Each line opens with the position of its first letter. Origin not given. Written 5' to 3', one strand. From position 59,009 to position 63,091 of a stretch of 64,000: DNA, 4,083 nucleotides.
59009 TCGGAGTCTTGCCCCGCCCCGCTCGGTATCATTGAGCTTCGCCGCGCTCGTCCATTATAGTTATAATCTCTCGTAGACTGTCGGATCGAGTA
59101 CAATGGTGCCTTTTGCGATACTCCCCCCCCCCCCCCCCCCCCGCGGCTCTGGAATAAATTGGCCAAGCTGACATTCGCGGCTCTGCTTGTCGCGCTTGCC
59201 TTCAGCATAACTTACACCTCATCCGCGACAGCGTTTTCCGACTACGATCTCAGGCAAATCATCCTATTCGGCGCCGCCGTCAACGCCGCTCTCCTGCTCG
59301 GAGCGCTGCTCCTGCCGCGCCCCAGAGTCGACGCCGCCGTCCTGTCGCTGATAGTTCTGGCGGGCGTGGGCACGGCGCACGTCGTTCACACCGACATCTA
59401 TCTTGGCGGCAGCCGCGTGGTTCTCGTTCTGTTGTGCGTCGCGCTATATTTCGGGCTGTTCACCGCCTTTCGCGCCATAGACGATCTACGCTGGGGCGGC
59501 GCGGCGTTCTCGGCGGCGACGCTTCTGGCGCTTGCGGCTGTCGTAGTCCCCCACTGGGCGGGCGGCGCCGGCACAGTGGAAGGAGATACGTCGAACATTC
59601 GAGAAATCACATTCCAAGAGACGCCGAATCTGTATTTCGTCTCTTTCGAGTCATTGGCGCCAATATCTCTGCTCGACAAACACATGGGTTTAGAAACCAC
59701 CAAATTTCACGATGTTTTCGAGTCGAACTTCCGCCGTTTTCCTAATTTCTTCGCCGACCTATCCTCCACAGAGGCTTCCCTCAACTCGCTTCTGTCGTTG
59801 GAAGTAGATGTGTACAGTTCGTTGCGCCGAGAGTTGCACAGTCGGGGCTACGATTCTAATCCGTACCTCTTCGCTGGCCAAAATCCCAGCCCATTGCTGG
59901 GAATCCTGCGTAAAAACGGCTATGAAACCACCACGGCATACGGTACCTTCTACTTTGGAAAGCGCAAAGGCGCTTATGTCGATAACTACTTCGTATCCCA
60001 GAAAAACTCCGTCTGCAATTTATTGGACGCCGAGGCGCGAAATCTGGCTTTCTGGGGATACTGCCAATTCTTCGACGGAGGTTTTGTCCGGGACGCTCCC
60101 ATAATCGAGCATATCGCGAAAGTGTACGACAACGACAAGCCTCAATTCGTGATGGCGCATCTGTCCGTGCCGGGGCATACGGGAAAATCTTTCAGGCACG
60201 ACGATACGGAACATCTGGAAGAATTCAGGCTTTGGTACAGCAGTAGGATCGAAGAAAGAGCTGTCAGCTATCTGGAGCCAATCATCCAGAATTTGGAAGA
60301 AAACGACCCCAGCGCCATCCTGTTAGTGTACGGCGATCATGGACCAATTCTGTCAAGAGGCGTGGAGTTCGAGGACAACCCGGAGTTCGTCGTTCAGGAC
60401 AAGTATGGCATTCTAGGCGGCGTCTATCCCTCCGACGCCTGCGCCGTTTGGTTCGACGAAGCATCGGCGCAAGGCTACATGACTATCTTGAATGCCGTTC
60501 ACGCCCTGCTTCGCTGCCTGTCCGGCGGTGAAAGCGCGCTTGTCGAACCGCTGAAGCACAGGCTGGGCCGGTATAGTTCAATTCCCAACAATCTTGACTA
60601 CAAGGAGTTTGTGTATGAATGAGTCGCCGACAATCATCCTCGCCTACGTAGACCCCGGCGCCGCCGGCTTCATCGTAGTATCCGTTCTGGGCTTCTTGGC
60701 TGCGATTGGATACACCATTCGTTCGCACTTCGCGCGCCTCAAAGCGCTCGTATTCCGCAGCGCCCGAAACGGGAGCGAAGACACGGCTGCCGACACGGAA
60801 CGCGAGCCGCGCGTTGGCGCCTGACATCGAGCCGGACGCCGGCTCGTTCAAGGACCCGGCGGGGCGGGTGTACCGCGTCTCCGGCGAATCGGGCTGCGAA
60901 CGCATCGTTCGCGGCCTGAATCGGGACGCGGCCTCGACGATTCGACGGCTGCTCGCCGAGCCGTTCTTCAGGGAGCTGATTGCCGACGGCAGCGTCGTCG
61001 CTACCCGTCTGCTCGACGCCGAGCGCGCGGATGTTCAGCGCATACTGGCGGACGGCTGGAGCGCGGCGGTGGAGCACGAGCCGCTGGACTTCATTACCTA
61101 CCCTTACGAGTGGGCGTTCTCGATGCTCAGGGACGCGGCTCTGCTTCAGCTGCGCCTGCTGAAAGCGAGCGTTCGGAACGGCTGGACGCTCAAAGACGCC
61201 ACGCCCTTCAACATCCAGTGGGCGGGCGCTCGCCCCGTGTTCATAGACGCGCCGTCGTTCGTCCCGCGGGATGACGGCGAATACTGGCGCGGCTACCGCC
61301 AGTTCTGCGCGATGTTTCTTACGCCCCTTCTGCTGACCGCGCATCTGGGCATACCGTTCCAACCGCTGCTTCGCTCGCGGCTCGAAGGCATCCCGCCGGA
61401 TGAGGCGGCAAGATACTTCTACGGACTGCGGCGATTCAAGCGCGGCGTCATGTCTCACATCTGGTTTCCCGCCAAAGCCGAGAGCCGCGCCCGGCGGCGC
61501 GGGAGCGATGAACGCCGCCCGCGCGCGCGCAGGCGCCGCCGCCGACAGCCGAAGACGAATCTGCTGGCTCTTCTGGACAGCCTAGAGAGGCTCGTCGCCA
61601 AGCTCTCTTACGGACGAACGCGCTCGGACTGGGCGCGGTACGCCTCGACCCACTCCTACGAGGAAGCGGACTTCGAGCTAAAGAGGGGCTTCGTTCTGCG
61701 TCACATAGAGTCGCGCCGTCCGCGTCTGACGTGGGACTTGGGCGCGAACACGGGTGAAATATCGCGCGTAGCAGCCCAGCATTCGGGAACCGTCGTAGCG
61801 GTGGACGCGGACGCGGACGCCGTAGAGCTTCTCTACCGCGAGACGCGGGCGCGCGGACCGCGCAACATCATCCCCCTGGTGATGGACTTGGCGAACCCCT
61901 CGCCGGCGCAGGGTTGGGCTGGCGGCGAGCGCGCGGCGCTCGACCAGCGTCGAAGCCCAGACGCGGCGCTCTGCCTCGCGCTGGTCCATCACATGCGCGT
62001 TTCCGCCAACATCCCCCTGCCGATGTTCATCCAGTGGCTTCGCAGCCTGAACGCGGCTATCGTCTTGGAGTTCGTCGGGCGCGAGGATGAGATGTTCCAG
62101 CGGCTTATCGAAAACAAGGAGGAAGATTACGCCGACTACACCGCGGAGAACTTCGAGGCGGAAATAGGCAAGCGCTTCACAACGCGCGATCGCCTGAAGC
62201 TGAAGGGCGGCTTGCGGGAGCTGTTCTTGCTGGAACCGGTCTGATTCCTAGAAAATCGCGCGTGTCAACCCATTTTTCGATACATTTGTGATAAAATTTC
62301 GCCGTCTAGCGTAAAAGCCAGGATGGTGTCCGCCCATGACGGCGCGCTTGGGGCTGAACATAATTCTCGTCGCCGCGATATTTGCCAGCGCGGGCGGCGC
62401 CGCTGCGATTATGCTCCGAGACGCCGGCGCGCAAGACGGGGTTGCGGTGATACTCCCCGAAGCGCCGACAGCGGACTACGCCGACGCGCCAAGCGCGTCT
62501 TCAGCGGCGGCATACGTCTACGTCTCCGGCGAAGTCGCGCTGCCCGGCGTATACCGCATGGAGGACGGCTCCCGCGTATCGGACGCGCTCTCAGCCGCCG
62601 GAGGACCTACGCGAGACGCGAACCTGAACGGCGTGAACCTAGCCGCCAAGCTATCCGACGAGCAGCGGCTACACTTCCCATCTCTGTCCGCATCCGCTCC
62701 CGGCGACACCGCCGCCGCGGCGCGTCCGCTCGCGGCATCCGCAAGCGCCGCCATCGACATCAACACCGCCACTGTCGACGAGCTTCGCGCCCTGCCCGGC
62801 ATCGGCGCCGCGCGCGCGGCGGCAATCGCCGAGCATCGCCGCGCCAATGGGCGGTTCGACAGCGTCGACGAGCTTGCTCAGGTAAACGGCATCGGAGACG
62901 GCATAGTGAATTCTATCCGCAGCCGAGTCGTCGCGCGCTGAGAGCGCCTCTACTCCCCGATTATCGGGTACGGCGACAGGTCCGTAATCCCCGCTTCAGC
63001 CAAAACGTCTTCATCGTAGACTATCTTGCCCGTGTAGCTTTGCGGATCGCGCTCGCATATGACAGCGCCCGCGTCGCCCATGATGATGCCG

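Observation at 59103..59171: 20-nt poly(C) tract that sets the frame between an upstream ATG and a 487-aa sulfatase-like membrane protein: candidate slipped-strand phase-variation switch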

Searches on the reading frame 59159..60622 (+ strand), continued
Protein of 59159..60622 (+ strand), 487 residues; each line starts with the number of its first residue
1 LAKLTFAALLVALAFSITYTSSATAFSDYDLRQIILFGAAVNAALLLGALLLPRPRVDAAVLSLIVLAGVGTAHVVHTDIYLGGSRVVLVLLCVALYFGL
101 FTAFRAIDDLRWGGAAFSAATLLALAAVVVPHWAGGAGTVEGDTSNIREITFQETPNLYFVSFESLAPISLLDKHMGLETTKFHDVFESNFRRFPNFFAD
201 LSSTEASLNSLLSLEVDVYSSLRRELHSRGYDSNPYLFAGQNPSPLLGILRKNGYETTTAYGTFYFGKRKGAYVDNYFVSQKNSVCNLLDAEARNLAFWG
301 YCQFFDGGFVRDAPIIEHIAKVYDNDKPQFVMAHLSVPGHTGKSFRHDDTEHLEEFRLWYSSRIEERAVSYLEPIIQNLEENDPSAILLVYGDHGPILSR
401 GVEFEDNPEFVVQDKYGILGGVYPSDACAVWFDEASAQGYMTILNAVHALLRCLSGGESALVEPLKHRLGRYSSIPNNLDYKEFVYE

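Call 80: search_protein_families(library=padloc, proteins=[P0001], max_evalue=0.01)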
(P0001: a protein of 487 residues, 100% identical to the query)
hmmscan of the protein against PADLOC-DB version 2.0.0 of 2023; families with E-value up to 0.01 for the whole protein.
P0001 (487 aa): 0 families

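Call 85: search_protein_representatives(alignment_id=A1)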
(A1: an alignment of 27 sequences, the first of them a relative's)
Query: 27 sequences, 505 profile positions. Proteins with E-value up to 0.001 (for the whole library): 1338; up to 1e-10: 622; up to 1e-30: 283. The best 150 are listed.
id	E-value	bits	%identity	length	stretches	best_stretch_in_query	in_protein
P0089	1.2e-256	868.5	-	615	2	45-505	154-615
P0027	5.8e-245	830.0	-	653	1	13-505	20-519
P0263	1.1e-191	654.2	-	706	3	20-487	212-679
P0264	2.1e-191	653.3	-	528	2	56-505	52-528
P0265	3.5e-186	636.0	-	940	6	27-490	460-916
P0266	1.5e-176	604.3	-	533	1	12-505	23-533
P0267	7.0e-172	588.9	-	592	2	104-505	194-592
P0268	5.3e-171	586.0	-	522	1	11-505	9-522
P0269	2.4e-169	580.5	-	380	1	134-505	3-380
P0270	1.2e-158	545.3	-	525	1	7-505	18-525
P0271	3.2e-153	527.3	-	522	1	12-505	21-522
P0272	1.2e-151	522.1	-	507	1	15-505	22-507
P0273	4.5e-138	477.3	-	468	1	67-505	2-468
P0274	3.6e-128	444.7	-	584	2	332-505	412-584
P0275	9.2e-127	440.0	-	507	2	342-505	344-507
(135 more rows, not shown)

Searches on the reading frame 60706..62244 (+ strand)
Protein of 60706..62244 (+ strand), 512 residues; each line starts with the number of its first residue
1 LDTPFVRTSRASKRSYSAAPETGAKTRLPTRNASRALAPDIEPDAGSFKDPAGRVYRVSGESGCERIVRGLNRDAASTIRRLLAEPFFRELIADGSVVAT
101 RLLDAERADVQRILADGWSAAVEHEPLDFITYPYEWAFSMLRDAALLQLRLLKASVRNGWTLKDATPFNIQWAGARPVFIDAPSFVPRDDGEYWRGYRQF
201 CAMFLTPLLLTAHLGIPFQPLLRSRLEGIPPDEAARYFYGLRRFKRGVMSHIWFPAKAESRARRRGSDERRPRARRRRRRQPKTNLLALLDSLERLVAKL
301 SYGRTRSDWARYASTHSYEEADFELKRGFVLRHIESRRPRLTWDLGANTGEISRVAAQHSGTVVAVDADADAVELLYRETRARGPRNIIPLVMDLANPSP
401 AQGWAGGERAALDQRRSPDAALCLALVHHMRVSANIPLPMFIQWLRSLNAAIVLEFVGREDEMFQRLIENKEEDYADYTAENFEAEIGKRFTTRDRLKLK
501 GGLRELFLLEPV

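Call 5: search_protein_families(library=pfam, proteins=[window:60706-62244:+], max_evalue=0.01)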
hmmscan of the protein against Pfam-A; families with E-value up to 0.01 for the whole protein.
window:60706-62244:+ (512 aa): 2 families
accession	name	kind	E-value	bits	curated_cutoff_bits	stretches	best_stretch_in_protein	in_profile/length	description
PF08242.18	Methyltransf_12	-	0.00063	20.9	30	1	344-439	2-79/98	Methyltransferase domain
PF13649.12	Methyltransf_25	-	0.001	20.2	27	1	344-398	3-58/97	Methyltransferase domain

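Call 6: search_protein_families(library=ncbifam, proteins=[window:60706-62244:+], max_evalue=0.01)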
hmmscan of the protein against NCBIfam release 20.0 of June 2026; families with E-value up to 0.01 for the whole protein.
window:60706-62244:+ (512 aa): 3 families
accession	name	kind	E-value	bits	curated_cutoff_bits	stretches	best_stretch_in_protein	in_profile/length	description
TIGR01444.1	fkbM_fam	subfamily_domain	0.0033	17.9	37.7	1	343-387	3-49/143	FkbM family methyltransferase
TIGR02469.1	CbiT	equivalog_domain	0.0034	17.6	78.3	1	329-387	10-70/124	precorrin-6Y C5,15-methyltransferase (decarboxylating) subunit CbiT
NF005640.0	PRK07402.1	equivalog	0.0061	16.1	219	0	330-382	35-89/200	precorrin-6Y C5,15-methyltransferase subunit CbiT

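Call 33: find_homologous_proteins(query=window:60817-62244:+, max_evalue=0.001)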
Query window:60817-62244:+ (475 aa): 1565 proteins with E <= 0.001 among 8000 candidates; the best 120 are listed.
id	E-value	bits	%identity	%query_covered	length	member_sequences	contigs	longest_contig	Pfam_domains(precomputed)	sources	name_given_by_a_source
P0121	0.0e+0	1071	100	100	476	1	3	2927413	-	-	-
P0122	2.4e-230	783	74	99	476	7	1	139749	-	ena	-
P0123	4.3e-230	783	72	100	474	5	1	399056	-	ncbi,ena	-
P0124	4.7e-230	782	71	99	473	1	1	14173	-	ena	-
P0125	5.9e-228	776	72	99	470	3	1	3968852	-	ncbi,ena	-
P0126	7.2e-228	775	71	99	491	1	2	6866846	-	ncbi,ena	-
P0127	5.4e-226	769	72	99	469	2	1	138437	-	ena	-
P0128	7.9e-226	769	71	99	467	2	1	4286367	-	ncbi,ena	-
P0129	9.5e-225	765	72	99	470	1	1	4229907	-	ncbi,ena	-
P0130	9.4e-224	762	71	99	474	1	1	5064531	-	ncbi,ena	-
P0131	1.5e-223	761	71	99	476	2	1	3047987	-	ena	-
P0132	1.8e-223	761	70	99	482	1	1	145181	-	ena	-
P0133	4.9e-223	759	72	99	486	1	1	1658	-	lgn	-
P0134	9.4e-223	758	71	99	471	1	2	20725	-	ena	-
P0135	1.5e-222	758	71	99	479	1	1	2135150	-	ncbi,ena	-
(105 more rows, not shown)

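Call 34: find_encoding_contigs(protein=P0121, flank=5000, max_places=10)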
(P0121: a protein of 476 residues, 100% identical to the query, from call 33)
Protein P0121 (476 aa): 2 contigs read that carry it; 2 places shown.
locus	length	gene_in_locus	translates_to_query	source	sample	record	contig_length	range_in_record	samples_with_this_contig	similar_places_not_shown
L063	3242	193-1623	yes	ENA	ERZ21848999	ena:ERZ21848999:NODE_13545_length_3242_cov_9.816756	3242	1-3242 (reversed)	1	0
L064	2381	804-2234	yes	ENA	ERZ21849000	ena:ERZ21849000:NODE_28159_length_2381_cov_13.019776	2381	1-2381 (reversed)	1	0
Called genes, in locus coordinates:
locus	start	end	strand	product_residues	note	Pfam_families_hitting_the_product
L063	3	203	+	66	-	?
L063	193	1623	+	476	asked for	-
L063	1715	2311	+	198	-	PF10531:SLBB, PF22461:SLBB_2, PF00633:HHH (weak), PF12836:HHH_3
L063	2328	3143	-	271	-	PF00106:adh_short, PF01370:Epimerase (weak), PF08659:KR, PF13561:adh_short_C2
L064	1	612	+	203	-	?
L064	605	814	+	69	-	-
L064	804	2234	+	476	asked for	-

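Call 45: search_solved_structures(query=A4, max_evalue=1, show_alignments=0)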
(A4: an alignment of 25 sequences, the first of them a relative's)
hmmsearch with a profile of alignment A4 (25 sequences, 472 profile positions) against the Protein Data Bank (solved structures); distinct sequences matched with E-value up to 1: 7.
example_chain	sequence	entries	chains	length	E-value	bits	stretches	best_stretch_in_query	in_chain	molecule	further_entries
5yac_A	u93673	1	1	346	0.014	17.4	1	295-354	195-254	tRNA (guanine(37)-N1)-methyltransferase Trm5b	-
2yx1_A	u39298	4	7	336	0.18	13.8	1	300-356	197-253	Hypothetical protein MJ0883 | Uncharacterized protein MJ0883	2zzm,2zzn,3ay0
7wzg_A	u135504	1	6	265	0.22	13.5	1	295-343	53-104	Cypemycin N-terminal methyltransferase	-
1f3l_A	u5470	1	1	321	0.74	11.8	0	282-337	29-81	PROTEIN ARGININE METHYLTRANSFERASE PRMT3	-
1wy7_A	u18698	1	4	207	0.75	11.7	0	300-340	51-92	hypothetical protein PH1948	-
2b3t_A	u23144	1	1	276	0.99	11.3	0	298-363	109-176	Protein methyltransferase hemK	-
1t43_A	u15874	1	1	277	1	11.3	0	298-363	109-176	Protein methyltransferase hemK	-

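Call 52: predict_structure(alignment_id=A4)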
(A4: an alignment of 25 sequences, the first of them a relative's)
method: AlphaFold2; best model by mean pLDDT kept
length: 476 residues; sequences in the alignment: 25
mean_pLDDT: 69.2   pTM: 0.53
mean pLDDT of the five models: 69.2, 62.2, 61.9, 60.9, 58.7
residues with pLDDT >= 90: 76; 70-90: 179; 50-70: 130; < 50: 91
segments of 3 or more residues with pLDDT < 50: 10-13, 183-201, 230-243, 268-278, 332-371
pLDDT, mean of each block of 10 residues (from residue 1): 64 65 71 88 94 94 91 87 88 57 80 93 86 75 87 66 76 67 43 43 53 55 53 41 60 86 65 41 76 81 65 58 60 40 38 30 38 55 75 65 80 85 81 70 90 94 89 91
secondary structure, 60 per line:
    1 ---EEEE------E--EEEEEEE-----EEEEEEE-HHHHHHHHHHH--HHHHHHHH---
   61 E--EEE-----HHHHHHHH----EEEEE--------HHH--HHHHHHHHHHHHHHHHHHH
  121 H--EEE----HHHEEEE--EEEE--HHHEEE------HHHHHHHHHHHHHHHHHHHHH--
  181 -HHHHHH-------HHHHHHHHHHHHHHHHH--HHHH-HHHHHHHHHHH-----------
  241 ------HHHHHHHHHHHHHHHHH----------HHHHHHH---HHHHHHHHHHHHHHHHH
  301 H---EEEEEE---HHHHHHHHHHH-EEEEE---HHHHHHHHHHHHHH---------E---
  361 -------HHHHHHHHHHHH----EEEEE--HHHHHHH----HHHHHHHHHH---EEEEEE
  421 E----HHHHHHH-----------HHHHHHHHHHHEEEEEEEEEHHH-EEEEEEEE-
elements in order: E4-7 E17-23 E29-35 H37-47 H50-57 E64-66 H72-79 E84-88 H102-121 E124-126 E134-137 E140-143 E149-151 H158-178 H182-187 H195-211 H214-217 H219-229 H247-263 H274-280 H284-301 E305-310 H314-324 E326-330 H334-347 H368-379 E384-388 H391-397 H402-411 E415-421 H426-432 H444-454 E455-463 E468-475

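Call 55: fold_search(model_id=the predicted structure, library=pdb)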
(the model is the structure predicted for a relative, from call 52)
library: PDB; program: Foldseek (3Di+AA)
matches with E <= 10: 1769; with E <= 0.001: 104
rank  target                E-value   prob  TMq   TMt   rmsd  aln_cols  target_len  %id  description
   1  6zxg_z                2.4e-05  1.00  0.26  0.33  22.3       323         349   12  Cryo-EM structure of a late human pre-40S ribosomal subunit - State H1 (released 2020-12-02)
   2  4otp                  6.7e-05  1.00  0.26  0.47  10.3       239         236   13  Crystal structure of the catalytic domain of the human RioK1 atypical protein kinase in complex with ADP/Mg2+ (released 2014-07-02)
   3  5csh_B                8.3e-05  1.00  0.29  0.40  13.2       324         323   11  Crystal Structure of CK2alpha with Compound 4 bound (released 2016-07-27)
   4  4f9c_A                8.3e-05  1.00  0.27  0.38  13.4       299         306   12  Human CDC7 kinase in complex with DBF4 and XL413 (released 2012-10-31)
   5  4bwp_A                9.2e-05  1.00  0.25  0.29  13.5       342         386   12  Structure of Drosophila Melanogaster PAN3 pseudokinase (released 2013-08-21)
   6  6zxd_z                9.7e-05  1.00  0.27  0.39  17.2       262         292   14  Cryo-EM structure of a late human pre-40S ribosomal subunit - State F1 (released 2020-12-02)
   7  4f99_A                1.1e-04  1.00  0.23  0.33   9.3       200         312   12  Human CDC7 kinase in complex with DBF4 and nucleotide (released 2012-10-31)
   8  6ise_A                1.1e-04  1.00  0.27  0.37   7.2       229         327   12  Crystal structure of AMPPNP bound CK2 alpha from C. neoformans (released 2019-11-20)
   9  2y7j_A                1.2e-04  1.00  0.26  0.39  11.9       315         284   14  Structure of human phosphorylase kinase, gamma 2 (released 2011-02-09)
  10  6zxe_z                1.3e-04  1.00  0.26  0.41  24.2       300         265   13  Cryo-EM structure of a late human pre-40S ribosomal subunit - State F2 (released 2020-12-02)
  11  7dsy_b                1.9e-04  1.00  0.27  0.20   7.2       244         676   15  Crystal Structure of RNase L in complex with KM05073 (released 2021-11-24)
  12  3fy2_A                2.0e-04  1.00  0.24  0.35  11.5       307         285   12  Human EphA3 Kinase and Juxtamembrane Region Bound to Substrate KQWDNYEFIW (released 2009-02-03)
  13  9av6                  2.1e-04  1.00  0.22  0.32   5.3       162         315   16  Crystal structure of CMGC family protein kinase from Trichomonas vaginalis (Apo) (released 2024-03-13)
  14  2y7j_B                2.1e-04  1.00  0.22  0.34   5.3       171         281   15  Structure of human phosphorylase kinase, gamma 2 (released 2011-02-09)
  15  9tfy_A                2.4e-04  1.00  0.24  0.33   4.4       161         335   16  Arabidopsis thaliana Casein Kinase 2 (CK2) alpha1 - beta1 complex bound to inositol hexakisphosphate (InsP6) (released 2025-12-17)
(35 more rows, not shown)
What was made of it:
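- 60814..62244 (+): 476-aa third gene: a kinase-like N-terminal fold (tentative) plus a class I SAM methyltransferase domain. Its TTG start overlaps the end of the small ORF. AF2 and Foldseek, calls 52 and 55.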

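Call 56: search_protein_families(library=pfam, alignment_id=A4, max_evalue=1)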
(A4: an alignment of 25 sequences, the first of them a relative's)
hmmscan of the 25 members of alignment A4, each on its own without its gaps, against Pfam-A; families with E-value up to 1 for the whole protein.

A. member 1, P0121 (476 aa): 5 families
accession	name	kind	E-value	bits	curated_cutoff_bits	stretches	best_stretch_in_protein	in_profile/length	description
PF08242.18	Methyltransf_12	-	0.00058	21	30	1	308-403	2-79/98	Methyltransferase domain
PF13649.12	Methyltransf_25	-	0.0009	20.3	27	1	308-362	3-58/97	Methyltransferase domain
PF05175.20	MTS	-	0.015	15.4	23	1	293-351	22-82/170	Methyltransferase small domain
PF13489.12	Methyltransf_23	-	0.075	13.2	27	1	308-412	28-107/164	Methyltransferase domain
PF08241.18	Methyltransf_11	-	0.076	14.1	21.2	1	308-352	2-44/95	Methyltransferase domain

B. families by the number of members that match (of 25 scanned): 15 families
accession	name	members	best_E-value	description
PF08242.18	Methyltransf_12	21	5.4e-05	Methyltransferase domain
PF08241.18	Methyltransf_11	19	0.00085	Methyltransferase domain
PF13489.12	Methyltransf_23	19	0.00099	Methyltransferase domain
PF13649.12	Methyltransf_25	15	6.6e-05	Methyltransferase domain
PF01728.25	FtsJ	12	0.009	FtsJ-like methyltransferase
PF02475.24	TRM5-TYW2_MTfase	5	0.0061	TRM5/TYW2 methyltransferase domain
PF05175.20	MTS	2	0.015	Methyltransferase small domain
PF03848.20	TehB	1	0.019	Tellurite resistance protein TehB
PF02828.21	L27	1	0.069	L27 domain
PF08003.17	Methyltransf_9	1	0.099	Protein of unknown function (DUF1698)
PF22232.2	TraI_hel_assoc_N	1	0.13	TraI helicase-associated ssDNA bd, N-terminal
PF11644.13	DUF3256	1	0.22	Protein of unknown function (DUF3256)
PF13847.12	Methyltransf_31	1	0.26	Methyltransferase domain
PF05575.17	V_cholerae_RfbT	1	0.33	Vibrio cholerae RfbT protein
PF19664.4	DUF6167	1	0.6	Family of unknown function (DUF6167)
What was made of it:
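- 60814..62244 (+): Pfam, calls 5 and 56.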

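Call 80: search_protein_families(library=padloc, proteins=[P0121], max_evalue=0.01)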
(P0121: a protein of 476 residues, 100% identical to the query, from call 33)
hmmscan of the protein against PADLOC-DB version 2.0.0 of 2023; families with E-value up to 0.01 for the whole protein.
P0121 (476 aa): 1 family
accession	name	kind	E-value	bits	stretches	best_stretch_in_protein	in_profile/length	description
PDLC04134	mad2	-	6e-07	26.7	1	288-401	277-371/492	mads_2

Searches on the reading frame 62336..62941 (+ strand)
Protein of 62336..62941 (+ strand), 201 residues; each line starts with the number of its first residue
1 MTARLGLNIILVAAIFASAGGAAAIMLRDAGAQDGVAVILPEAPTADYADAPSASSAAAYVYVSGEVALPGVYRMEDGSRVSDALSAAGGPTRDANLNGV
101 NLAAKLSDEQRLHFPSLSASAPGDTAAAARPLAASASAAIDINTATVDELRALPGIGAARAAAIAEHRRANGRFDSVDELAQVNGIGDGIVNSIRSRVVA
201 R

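Call 5: search_protein_families(library=pfam, proteins=[window:62336-62941:+], max_evalue=0.01)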
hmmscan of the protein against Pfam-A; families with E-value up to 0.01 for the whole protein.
window:62336-62941:+ (201 aa): 9 families
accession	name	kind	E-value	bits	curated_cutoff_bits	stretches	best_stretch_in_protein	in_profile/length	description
PF12836.13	HHH_3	-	6.6e-18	65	27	1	138-197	4-63/65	Helix-hairpin-helix motif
PF10531.15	SLBB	-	1.4e-14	54.1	27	1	60-110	1-50/55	SLBB domain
PF00633.29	HHH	-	8.9e-13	47.8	24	2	141-167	4-30/30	Helix-hairpin-helix motif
PF22461.2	SLBB_2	-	3.7e-08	33.8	27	1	61-117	3-60/79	SLBB domain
PF14520.12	HHH_5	-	4.8e-05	24.2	27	1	140-167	27-54/57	Helix-hairpin-helix domain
PF12826.13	HHH_2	-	0.00011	22.7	27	0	127-166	14-53/64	Helix-hairpin-helix motif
PF03934.19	T2SSK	-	0.00019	22.2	24.2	1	140-186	1-47/63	Type II secretion system (T2SS), protein K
PF14716.13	HHH_8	-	0.00045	21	30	0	140-166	40-66/73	Helix-hairpin-helix domain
PF21687.3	T2SSK_1st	-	0.0057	17.8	26.2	0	162-200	66-104/107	Type II secretion system (T2SS), protein K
